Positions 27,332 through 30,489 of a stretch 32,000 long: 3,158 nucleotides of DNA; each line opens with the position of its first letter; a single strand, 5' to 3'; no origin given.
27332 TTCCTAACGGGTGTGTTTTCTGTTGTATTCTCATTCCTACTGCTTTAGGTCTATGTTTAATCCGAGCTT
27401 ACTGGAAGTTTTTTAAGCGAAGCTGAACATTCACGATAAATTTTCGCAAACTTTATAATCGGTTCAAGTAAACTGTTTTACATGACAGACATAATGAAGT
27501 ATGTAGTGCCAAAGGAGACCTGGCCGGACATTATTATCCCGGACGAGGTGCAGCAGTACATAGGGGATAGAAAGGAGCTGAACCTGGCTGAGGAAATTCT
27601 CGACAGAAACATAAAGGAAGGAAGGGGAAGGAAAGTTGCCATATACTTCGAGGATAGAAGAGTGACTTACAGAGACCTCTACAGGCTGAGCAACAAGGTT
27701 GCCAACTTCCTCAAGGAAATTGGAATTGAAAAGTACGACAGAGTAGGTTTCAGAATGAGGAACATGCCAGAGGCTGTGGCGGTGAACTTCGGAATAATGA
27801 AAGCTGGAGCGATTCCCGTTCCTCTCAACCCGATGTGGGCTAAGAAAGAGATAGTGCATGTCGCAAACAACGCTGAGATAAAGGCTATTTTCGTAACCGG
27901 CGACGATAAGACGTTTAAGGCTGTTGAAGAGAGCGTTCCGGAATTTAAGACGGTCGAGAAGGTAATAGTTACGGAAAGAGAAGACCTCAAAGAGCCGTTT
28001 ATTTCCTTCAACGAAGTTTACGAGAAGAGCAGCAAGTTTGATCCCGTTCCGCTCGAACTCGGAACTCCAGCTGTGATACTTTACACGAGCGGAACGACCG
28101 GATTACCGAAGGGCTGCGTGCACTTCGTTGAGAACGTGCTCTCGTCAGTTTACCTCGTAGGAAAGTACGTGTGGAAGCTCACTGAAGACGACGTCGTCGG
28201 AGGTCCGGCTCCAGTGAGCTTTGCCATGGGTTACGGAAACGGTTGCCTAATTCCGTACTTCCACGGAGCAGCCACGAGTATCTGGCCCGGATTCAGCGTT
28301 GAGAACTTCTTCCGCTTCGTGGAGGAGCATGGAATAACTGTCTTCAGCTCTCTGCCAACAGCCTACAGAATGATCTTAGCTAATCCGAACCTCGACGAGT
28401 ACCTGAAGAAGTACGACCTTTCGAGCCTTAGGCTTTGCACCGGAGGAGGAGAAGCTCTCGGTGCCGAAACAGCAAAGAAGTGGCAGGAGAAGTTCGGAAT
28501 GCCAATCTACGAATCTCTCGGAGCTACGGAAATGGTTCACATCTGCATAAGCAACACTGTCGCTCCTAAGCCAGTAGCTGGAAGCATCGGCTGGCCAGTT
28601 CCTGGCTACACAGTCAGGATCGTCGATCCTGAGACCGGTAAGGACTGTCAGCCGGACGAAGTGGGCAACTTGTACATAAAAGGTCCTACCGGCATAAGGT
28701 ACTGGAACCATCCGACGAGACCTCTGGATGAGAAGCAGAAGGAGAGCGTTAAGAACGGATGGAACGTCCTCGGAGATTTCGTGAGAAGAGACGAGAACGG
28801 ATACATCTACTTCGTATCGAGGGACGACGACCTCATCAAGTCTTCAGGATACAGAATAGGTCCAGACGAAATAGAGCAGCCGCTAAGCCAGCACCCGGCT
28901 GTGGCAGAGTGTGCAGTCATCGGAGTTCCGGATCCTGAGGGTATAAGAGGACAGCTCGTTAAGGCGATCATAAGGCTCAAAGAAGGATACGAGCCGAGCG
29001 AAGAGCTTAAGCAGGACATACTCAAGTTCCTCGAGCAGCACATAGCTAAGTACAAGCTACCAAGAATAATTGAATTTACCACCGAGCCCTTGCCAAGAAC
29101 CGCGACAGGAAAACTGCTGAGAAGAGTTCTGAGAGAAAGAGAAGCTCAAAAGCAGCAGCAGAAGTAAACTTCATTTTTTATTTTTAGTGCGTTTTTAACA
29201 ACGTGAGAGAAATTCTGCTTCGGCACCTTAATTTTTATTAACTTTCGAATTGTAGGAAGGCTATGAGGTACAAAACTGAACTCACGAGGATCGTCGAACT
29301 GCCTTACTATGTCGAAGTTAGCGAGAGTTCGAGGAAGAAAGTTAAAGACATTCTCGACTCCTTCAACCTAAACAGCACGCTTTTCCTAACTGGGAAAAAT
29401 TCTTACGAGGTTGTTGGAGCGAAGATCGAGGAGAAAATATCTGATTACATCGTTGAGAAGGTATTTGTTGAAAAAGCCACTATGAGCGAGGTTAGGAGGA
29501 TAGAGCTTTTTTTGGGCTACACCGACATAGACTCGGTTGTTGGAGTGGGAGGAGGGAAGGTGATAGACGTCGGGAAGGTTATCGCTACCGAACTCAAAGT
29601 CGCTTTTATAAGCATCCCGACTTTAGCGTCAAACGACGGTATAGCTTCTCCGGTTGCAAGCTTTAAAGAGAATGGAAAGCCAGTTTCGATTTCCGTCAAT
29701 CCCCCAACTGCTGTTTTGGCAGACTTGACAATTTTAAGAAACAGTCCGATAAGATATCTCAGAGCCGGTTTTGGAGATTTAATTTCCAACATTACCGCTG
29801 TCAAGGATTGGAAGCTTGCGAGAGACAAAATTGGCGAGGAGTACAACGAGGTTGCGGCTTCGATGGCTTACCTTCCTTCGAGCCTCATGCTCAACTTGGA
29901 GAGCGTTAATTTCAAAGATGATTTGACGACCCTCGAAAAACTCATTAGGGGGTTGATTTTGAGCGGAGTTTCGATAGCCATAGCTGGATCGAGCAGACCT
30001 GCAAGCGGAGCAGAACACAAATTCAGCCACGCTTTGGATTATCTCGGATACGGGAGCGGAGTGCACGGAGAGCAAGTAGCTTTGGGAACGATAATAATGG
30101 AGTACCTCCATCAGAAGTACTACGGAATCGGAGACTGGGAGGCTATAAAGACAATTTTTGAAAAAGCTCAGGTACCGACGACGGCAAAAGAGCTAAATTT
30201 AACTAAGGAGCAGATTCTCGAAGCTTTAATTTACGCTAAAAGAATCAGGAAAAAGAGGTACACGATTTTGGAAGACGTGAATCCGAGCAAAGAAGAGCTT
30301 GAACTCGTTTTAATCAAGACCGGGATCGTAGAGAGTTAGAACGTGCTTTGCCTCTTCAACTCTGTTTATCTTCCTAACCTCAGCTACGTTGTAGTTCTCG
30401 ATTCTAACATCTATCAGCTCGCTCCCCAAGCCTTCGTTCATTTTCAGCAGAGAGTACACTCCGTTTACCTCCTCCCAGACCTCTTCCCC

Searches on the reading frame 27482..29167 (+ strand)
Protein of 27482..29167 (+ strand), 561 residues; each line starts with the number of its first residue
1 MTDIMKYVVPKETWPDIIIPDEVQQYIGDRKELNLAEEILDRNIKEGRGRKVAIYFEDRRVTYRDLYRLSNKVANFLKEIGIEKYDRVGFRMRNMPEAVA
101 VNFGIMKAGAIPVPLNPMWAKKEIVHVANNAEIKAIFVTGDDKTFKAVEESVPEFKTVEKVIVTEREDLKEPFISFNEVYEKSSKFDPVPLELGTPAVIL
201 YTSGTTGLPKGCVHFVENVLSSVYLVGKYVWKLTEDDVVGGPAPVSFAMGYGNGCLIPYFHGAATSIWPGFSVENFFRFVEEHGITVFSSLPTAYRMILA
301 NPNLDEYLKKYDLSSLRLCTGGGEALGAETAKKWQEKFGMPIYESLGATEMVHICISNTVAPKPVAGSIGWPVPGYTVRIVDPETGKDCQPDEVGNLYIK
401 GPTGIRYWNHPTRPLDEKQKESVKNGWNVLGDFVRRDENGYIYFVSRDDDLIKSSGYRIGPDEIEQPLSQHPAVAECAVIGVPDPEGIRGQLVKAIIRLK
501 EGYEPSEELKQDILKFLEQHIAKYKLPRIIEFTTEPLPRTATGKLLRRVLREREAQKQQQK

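Call 78: search_protein_families(library=pfam, proteins=[window:27482-29167:+], max_evalue=0.1)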
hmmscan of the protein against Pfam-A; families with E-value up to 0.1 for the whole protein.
window:27482-29167:+ (561 aa): 3 families
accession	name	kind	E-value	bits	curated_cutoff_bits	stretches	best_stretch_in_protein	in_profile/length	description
PF00501.34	AMP-binding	-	1.5e-92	310.8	29.9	1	47-403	7-378/384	AMP-binding enzyme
PF13193.12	AMP-binding_C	-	1.4e-20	74.4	24.5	1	463-544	1-76/76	AMP-binding enzyme C-terminal domain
PF23562.2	AMP-binding_C_3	-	0.039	14.8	20.8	0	448-485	1-39/124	AMP-binding enzyme C-terminal domain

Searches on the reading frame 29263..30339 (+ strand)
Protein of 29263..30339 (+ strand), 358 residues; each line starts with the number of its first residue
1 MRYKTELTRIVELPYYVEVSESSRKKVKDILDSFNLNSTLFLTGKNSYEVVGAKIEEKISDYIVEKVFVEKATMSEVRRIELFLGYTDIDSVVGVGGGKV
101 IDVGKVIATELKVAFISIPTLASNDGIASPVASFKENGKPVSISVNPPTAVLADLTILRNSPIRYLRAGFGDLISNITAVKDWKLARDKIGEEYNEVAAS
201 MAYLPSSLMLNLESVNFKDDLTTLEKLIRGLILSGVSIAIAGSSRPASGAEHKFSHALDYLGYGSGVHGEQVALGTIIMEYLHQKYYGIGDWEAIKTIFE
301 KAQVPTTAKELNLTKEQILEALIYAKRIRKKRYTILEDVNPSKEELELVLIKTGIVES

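Call 78: search_protein_families(library=pfam, proteins=[window:29263-30339:+], max_evalue=0.1)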
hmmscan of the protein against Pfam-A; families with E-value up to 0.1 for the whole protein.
window:29263-30339:+ (358 aa): 6 families
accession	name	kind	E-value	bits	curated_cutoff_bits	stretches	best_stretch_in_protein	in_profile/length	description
PF13685.12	Fe-ADH_2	-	4.1e-35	121.4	28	1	21-162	4-149/149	Iron-containing alcohol dehydrogenase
PF00465.25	Fe-ADH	-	2e-14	54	31.3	1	21-154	8-162/168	Iron-containing alcohol dehydrogenase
PF24621.2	DHQS_C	-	0.0001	22.7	27.6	1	252-326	67-142/144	3-dehydroquinate synthase C-terminal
PF16902.11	FokI_D3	-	0.019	15.2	29.2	1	211-242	37-68/69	FokI, D3 domain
PF01761.26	DHQ_synthase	-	0.019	15.1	24.2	1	89-166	31-113/115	3-dehydroquinate synthase N-terminal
PF24655.1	DUF7645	-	0.034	14.5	27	1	308-331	35-58/62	Domain of unknown function (DUF7645)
